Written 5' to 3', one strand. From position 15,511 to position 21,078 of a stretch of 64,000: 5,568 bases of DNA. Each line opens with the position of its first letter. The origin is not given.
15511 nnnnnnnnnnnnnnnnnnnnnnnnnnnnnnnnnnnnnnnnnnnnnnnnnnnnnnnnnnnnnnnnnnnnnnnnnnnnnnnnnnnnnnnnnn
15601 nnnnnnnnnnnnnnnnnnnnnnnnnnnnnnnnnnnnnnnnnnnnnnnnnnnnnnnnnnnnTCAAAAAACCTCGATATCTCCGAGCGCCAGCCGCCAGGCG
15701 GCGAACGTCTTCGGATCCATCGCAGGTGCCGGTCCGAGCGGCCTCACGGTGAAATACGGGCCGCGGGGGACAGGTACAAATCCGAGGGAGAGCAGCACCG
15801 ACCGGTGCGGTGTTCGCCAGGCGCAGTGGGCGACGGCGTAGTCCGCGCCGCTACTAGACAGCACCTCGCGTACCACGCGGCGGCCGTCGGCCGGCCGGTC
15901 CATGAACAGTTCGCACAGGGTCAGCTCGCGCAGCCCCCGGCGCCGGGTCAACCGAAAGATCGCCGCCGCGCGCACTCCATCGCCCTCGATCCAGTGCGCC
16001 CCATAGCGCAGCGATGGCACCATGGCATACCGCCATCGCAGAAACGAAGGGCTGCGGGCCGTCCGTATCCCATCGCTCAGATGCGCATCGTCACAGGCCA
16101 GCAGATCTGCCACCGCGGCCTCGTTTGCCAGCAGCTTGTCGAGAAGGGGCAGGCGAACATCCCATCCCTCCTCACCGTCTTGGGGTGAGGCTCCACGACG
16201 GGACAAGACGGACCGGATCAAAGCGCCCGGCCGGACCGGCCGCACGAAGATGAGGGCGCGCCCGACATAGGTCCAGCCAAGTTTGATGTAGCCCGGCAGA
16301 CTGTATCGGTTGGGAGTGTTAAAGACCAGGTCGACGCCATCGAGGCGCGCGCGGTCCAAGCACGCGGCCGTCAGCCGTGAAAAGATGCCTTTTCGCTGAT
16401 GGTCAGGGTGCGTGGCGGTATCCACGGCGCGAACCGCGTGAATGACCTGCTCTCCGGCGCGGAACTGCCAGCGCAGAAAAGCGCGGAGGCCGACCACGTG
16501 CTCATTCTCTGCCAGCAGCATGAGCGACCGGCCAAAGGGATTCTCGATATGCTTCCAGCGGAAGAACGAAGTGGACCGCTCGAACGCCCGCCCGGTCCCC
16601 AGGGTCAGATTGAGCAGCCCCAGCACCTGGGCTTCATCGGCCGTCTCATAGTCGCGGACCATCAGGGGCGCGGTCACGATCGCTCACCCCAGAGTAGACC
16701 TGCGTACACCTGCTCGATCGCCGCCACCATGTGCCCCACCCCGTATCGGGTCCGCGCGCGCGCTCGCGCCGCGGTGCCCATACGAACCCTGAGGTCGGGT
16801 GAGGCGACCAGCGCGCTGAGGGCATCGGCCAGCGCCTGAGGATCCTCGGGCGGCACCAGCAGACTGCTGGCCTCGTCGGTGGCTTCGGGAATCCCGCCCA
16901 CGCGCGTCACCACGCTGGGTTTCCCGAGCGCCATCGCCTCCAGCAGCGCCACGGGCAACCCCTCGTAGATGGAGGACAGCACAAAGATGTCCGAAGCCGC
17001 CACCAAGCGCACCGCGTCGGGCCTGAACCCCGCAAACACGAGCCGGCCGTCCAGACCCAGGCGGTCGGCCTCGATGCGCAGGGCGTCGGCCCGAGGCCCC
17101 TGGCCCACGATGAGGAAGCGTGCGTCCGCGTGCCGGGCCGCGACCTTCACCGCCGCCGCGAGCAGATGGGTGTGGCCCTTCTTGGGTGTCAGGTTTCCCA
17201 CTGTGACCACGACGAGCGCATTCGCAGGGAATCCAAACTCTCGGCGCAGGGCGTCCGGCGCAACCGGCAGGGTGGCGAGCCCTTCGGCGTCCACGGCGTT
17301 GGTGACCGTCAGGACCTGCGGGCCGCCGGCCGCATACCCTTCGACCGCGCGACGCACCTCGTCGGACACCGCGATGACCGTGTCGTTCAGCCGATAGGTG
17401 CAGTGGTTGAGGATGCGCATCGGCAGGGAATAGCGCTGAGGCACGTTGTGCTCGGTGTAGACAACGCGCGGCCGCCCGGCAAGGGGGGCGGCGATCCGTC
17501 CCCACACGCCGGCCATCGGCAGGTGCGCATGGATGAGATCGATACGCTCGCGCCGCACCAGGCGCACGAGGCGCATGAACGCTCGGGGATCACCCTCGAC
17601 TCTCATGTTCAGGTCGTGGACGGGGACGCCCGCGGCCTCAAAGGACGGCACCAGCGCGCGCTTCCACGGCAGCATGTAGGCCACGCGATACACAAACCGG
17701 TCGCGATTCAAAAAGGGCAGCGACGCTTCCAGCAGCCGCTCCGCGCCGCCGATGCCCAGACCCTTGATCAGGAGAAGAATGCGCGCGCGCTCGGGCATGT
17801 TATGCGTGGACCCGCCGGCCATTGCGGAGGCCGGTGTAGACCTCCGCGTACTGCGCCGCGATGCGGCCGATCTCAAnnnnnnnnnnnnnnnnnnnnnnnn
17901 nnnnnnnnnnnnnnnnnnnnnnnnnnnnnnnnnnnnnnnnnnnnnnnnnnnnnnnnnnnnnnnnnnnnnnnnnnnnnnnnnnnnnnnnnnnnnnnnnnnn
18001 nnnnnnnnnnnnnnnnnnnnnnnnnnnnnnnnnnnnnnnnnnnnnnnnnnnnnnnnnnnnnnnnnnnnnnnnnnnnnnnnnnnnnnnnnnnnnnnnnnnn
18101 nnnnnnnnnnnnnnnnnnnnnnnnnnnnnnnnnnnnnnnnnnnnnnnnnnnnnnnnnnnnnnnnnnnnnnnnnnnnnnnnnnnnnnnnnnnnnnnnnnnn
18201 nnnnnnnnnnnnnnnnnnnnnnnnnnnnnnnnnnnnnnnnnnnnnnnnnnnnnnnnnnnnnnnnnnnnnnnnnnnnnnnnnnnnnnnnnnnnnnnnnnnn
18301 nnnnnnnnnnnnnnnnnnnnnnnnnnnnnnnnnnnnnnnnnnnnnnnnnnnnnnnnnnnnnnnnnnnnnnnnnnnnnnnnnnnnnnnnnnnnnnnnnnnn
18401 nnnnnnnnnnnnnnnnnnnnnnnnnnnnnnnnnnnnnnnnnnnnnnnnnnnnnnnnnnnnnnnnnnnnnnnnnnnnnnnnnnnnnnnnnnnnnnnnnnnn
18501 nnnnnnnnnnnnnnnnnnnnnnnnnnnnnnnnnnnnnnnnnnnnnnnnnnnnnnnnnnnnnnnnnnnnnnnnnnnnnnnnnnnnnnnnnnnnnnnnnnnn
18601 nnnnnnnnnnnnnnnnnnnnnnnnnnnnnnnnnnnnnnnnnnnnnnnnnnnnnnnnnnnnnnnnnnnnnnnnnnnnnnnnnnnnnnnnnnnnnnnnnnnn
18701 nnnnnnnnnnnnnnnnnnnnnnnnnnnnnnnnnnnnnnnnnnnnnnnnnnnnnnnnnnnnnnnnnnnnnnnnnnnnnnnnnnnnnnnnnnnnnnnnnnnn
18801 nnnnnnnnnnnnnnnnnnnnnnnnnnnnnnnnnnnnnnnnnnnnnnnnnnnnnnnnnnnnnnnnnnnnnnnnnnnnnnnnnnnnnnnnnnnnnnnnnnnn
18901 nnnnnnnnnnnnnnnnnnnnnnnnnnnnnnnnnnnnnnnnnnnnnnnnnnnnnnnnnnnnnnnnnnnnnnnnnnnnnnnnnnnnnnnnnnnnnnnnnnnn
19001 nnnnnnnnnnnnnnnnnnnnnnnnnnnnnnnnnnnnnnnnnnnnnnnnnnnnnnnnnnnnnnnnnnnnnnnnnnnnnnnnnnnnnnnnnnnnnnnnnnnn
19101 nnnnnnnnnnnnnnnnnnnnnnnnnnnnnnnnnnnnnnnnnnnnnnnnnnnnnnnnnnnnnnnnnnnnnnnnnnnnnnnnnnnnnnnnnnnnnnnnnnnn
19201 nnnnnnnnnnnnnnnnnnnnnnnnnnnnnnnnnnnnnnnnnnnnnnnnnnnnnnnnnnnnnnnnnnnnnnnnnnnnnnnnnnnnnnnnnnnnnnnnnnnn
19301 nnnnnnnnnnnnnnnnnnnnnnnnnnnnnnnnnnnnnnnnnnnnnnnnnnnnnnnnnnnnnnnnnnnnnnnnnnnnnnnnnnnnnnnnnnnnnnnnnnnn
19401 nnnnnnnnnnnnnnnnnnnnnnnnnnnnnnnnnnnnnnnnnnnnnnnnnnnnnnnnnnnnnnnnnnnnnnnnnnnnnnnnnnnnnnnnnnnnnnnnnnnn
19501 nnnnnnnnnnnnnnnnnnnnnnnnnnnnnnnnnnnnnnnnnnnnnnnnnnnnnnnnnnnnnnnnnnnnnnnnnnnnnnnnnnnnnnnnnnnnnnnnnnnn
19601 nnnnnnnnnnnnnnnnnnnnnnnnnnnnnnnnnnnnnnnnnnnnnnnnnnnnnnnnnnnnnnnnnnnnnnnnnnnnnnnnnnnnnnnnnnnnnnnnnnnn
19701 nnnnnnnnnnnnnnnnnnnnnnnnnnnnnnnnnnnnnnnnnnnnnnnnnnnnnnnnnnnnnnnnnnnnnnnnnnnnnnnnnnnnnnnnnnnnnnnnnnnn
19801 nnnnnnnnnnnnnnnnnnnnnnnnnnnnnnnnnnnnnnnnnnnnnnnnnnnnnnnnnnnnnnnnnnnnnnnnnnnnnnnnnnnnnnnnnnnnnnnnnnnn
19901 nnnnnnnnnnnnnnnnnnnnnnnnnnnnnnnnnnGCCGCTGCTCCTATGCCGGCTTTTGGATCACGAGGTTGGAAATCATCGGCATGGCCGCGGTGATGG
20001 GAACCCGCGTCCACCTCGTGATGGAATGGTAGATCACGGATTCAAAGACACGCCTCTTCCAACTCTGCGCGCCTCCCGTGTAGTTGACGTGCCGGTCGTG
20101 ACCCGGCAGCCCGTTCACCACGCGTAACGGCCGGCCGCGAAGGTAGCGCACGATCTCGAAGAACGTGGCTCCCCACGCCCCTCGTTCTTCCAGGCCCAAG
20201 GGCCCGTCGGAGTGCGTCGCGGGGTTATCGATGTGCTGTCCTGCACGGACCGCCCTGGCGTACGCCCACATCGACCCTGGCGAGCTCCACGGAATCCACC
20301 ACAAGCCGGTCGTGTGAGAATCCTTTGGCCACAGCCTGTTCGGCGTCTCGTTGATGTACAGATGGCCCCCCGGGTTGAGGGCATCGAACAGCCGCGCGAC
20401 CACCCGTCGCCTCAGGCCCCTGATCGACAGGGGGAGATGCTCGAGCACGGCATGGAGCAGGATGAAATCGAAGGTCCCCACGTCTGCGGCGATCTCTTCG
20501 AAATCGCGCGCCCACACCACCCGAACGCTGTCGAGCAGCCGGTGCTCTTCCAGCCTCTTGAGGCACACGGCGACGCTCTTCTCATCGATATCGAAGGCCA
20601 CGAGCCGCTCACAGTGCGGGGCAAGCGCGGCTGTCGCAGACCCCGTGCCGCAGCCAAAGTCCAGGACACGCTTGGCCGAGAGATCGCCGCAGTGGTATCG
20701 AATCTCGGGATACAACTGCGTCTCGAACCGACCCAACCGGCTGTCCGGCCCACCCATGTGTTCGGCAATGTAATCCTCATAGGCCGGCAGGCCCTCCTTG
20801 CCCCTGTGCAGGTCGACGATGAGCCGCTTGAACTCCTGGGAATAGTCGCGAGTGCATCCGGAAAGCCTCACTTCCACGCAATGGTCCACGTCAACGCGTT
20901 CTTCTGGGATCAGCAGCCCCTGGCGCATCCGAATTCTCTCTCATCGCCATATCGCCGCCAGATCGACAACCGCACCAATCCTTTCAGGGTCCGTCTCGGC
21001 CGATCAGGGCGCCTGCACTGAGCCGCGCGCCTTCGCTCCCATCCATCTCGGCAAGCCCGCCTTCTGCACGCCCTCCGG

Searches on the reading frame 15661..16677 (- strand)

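Call 84: search_protein_families(library=pfam, proteins=[window:15661-16677:-], max_evalue=0.00001)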
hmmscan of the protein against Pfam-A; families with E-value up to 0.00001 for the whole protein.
window:15661-16677:- (338 aa): 2 families
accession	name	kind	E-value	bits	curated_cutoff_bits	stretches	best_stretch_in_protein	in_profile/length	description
PF13527.13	Acetyltransf_9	-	1.3e-12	48.2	25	1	30-137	19-126/127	Acetyltransferase (GNAT) domain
PF00583.31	Acetyltransf_1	-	8.9e-06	26.4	20.7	0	37-134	23-115/116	Acetyltransferase (GNAT) family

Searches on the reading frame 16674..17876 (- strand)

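Call 45: search_protein_families(library=pfam, proteins=[window:16674-17876:-])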
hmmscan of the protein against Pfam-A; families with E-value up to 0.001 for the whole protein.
window:16674-17876:- (400 aa): 6 families
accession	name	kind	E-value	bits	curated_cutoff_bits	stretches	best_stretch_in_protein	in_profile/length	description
PF00534.26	Glycos_transf_1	-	6.6e-37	127.1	26.4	1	210-372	5-171/172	Glycosyl transferases group 1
PF13692.12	Glyco_trans_1_4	-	1.9e-36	125.8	27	1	222-358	3-141/142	Glycosyl transferases group 1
PF13439.12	Glyco_transf_4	-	1.5e-16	61.3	28.5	1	78-198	39-169/170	Glycosyltransferase Family 4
PF13579.12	Glyco_trans_4_4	-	1.5e-11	45.3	29.7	1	75-192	31-156/158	Glycosyl transferase 4-like domain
PF13524.12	Glyco_trans_1_2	-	8.1e-09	36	25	1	244-388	7-143/144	Glycosyl transferase-like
PF13477.12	Glyco_trans_4_2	-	3.2e-06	27.8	23.4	1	100-144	64-108/139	Glycosyl transferase 4-like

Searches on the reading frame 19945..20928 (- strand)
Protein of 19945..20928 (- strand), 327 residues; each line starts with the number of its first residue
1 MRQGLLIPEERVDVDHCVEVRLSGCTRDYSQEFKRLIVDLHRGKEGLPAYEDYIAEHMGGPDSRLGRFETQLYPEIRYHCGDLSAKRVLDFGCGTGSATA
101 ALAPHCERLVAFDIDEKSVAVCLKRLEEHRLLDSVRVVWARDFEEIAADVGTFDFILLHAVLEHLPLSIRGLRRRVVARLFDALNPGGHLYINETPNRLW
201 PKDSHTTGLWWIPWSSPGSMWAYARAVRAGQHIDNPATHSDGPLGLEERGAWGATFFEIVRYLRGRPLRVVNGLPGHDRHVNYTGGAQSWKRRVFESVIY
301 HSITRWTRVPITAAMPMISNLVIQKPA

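Call 45: search_protein_families(library=pfam, proteins=[window:19945-20928:-])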
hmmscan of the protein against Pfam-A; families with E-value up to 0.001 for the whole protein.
window:19945-20928:- (327 aa): 8 families
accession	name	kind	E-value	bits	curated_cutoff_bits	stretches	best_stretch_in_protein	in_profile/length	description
PF08242.18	Methyltransf_12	-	3e-15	57.2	30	1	89-190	1-98/98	Methyltransferase domain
PF08241.18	Methyltransf_11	-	2.7e-14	54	21.2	1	89-192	1-95/95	Methyltransferase domain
PF13649.12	Methyltransf_25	-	6e-14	52.9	27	1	88-188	1-97/97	Methyltransferase domain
PF13489.12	Methyltransf_23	-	2.4e-13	50.6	27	1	83-211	21-132/164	Methyltransferase domain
PF13847.12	Methyltransf_31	-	2e-11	44.2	27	1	84-194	3-111/145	Methyltransferase domain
PF05175.20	MTS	-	3.4e-07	30.5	23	1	85-192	32-138/170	Methyltransferase small domain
PF01209.24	Ubie_methyltran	-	7.3e-05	22.7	20.1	1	80-197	43-156/233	ubiE/COQ5 methyltransferase family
PF05401.17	NodS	-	0.00058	20.2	24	1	68-164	26-118/201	Nodulation protein S (NodS)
